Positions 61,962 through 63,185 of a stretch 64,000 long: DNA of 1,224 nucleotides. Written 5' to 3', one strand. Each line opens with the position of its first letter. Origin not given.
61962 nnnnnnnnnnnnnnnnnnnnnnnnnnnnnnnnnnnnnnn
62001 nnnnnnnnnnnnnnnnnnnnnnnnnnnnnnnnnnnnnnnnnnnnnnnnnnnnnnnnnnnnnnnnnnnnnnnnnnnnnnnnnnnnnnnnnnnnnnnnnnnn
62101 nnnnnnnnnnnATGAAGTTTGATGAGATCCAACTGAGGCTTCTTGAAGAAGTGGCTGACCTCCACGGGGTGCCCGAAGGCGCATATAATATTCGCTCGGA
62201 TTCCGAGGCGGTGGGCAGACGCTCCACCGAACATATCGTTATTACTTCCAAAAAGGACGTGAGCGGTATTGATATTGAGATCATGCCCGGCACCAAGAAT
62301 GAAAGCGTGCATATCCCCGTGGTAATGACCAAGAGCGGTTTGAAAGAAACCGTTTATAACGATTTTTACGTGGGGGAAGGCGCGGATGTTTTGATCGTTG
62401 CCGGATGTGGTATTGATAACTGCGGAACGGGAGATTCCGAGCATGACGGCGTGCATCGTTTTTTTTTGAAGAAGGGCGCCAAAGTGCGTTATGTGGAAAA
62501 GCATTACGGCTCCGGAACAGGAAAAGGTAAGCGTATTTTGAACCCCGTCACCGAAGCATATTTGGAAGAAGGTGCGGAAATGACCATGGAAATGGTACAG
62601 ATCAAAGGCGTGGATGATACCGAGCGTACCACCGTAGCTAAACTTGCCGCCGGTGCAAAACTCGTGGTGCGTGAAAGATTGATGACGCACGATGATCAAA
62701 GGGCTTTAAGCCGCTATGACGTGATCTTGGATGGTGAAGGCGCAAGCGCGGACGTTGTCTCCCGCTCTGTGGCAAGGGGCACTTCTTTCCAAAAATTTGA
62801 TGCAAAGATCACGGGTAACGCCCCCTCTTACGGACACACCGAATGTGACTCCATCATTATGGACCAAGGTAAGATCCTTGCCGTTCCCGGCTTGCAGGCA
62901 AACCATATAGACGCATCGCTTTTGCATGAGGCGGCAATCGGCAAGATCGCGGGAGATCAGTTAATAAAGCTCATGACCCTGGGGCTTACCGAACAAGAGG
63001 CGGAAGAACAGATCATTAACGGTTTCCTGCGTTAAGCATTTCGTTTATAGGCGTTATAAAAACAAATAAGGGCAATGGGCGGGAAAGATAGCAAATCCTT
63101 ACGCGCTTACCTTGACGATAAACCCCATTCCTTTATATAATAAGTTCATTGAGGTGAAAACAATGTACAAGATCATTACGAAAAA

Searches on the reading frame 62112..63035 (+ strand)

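Call 11: search_protein_families(library=pfam, proteins=[window:62112-63035:+], max_evalue=0.01)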
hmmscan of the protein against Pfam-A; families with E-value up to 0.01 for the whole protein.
window:62112-63035:+ (307 aa): 1 family
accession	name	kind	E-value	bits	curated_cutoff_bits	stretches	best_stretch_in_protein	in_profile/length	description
PF01458.23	SUFBD_core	-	4.5e-19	69.3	27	1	86-305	17-232/232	SUF system FeS cluster assembly, SufBD core domain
